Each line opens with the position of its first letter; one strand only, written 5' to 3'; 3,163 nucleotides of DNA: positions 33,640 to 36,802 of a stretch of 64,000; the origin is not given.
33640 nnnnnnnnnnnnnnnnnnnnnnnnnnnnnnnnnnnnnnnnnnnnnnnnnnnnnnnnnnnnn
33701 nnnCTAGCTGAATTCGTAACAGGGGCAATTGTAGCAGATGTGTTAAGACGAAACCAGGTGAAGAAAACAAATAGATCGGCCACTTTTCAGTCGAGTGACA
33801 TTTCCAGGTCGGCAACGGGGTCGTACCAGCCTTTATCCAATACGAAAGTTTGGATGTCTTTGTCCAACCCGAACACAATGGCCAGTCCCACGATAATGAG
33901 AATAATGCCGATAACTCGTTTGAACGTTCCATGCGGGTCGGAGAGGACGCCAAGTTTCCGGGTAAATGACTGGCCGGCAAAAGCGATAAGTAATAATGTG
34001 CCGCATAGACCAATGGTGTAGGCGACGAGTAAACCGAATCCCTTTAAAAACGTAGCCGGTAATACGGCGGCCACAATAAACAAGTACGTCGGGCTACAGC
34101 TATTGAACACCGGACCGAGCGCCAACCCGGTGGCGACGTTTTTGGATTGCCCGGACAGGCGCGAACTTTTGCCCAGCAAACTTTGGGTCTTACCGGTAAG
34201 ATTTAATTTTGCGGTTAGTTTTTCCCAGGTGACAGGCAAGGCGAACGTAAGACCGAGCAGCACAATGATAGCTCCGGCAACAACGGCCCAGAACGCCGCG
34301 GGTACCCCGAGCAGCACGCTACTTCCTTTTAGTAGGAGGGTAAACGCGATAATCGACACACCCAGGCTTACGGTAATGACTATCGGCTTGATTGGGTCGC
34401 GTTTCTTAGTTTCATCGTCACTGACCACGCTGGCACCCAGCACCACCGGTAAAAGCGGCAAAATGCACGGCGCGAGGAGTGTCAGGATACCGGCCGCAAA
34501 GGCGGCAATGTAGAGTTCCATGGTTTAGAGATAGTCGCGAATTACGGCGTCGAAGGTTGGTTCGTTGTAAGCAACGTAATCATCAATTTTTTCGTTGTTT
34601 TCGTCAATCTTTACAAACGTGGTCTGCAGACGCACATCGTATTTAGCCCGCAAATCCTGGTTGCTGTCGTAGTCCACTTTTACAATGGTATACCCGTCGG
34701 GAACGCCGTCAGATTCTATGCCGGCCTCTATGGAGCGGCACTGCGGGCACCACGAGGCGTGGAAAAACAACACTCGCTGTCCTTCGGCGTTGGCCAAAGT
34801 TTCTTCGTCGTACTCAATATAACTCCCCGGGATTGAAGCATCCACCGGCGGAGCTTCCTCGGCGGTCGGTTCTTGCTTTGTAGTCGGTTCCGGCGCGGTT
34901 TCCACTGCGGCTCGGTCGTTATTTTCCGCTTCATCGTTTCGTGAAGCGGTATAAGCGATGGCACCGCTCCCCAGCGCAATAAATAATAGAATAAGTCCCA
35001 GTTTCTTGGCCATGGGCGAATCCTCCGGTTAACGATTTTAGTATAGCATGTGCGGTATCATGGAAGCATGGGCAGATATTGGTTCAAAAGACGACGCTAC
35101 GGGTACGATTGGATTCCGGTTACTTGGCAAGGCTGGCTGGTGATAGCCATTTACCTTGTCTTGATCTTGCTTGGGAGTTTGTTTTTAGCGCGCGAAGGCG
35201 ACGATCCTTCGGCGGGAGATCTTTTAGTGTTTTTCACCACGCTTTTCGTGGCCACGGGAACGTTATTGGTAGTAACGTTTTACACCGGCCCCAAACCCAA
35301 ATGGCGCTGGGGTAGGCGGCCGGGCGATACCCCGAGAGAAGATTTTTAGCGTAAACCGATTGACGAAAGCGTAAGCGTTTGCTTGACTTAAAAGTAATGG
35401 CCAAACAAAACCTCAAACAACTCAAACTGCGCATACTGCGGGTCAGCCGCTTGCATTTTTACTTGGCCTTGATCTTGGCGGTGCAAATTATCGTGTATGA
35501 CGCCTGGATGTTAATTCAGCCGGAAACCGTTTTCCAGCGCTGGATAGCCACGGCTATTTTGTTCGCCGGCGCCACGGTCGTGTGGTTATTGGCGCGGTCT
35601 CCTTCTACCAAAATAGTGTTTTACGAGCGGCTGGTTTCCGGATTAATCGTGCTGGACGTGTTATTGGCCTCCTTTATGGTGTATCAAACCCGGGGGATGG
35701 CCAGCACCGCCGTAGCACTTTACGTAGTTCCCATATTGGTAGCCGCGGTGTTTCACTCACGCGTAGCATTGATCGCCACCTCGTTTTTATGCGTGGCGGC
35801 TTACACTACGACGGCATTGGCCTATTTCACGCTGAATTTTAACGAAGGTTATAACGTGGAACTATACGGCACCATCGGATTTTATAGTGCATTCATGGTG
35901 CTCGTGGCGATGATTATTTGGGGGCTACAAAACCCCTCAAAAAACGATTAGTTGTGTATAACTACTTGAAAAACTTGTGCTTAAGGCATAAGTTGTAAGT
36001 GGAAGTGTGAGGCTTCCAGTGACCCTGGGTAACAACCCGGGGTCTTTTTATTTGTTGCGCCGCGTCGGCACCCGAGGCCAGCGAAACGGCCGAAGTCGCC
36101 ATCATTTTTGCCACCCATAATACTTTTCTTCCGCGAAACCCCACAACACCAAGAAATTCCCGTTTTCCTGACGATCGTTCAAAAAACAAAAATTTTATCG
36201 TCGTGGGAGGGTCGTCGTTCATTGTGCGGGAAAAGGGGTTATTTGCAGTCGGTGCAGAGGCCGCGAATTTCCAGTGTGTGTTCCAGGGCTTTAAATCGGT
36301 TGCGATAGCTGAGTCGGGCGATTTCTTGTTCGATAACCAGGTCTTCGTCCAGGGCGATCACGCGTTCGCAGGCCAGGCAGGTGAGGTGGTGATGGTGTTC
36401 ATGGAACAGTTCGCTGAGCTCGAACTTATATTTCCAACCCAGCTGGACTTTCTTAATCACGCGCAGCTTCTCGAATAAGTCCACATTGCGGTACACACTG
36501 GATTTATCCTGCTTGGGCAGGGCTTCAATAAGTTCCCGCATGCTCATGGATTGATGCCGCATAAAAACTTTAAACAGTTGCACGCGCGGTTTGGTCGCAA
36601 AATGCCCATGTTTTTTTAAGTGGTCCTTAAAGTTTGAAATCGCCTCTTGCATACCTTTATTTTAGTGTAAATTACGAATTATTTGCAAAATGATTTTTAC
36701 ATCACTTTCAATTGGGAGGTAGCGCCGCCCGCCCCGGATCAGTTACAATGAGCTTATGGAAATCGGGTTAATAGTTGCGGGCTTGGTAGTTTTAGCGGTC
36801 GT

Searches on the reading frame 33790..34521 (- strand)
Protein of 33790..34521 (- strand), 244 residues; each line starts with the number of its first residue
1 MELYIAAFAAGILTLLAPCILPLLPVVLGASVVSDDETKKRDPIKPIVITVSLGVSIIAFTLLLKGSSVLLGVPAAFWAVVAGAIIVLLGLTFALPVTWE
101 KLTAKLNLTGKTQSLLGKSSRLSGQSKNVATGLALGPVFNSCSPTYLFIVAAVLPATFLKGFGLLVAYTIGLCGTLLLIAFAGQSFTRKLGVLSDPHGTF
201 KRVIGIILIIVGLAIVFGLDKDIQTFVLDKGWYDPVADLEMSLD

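Call 34: search_protein_families(library=pfam, proteins=[window:33790-34521:-], max_evalue=0.01)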
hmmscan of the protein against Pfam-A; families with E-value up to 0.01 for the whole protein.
window:33790-34521:- (244 aa): 3 families
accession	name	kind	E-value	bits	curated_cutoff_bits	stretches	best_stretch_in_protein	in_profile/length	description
PF13386.12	DsbD_2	-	4.8e-06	27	24.9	1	53-213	49-198/199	Cytochrome C biogenesis protein transmembrane region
PF02683.22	DsbD_TM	-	0.00032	20.5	27.1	1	5-215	6-214/219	Cytochrome C biogenesis protein transmembrane domain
PF13937.11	DUF4212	-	0.0037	18.1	30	1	50-106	21-76/79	Domain of unknown function (DUF4212)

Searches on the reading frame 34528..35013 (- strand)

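Call 34: search_protein_families(library=pfam, proteins=[window:34528-35013:-], max_evalue=0.01)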
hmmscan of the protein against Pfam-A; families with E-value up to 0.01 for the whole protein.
window:34528-35013:- (162 aa): 6 families
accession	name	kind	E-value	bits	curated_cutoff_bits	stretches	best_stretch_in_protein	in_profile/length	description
PF00085.26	Thioredoxin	-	1.2e-09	38.6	23.5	1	70-151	11-93/103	Thioredoxin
PF00578.27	AhpC-TSA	-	0.00011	22.6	26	1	71-152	18-104/124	AhpC/TSA family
PF05768.20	Glrx-like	-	0.00026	21.7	26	1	81-131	2-52/77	Glutaredoxin-like domain (DUF836)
PF13098.12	Thioredoxin_2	-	0.00042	21.1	27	1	80-153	8-78/104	Thioredoxin-like domain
PF13905.12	Thioredoxin_8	-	0.0061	17.3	27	0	81-150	5-57/94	Thioredoxin-like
PF00462.30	Glutaredoxin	-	0.0066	17.1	22.9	0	81-123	1-39/60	Glutaredoxin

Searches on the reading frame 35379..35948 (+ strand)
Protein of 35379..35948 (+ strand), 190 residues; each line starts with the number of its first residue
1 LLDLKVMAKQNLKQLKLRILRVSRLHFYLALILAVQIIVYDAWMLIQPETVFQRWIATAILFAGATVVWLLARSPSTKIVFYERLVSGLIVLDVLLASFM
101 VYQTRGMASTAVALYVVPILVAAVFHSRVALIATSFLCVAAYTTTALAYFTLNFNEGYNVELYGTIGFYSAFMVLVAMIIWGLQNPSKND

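Call 34: search_protein_families(library=pfam, proteins=[window:35379-35948:+], max_evalue=0.01)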
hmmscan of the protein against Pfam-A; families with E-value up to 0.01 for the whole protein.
window:35379-35948:+ (190 aa): 1 family
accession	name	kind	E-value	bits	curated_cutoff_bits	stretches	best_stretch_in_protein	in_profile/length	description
PF25323.1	6TM_PilS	-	1.9e-05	24.9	27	1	13-179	8-174/189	PilS-like transmembrane domain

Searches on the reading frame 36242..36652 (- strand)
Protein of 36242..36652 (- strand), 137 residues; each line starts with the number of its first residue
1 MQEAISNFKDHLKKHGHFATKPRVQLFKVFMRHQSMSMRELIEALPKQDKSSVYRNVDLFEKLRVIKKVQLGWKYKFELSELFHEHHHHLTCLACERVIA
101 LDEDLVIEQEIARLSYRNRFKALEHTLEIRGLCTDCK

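Call 34: search_protein_families(library=pfam, proteins=[window:36242-36652:-], max_evalue=0.01)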
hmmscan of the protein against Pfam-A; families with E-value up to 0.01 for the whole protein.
window:36242-36652:- (137 aa): 2 families
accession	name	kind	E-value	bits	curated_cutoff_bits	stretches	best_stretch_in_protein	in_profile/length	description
PF01475.25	FUR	-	2.4e-16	60.4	23.1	1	18-129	5-120/121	Ferric uptake regulator family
PF25212.1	HVO_A0114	-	8.1e-05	22.8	27.6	1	19-72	20-72/84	HVO_A0114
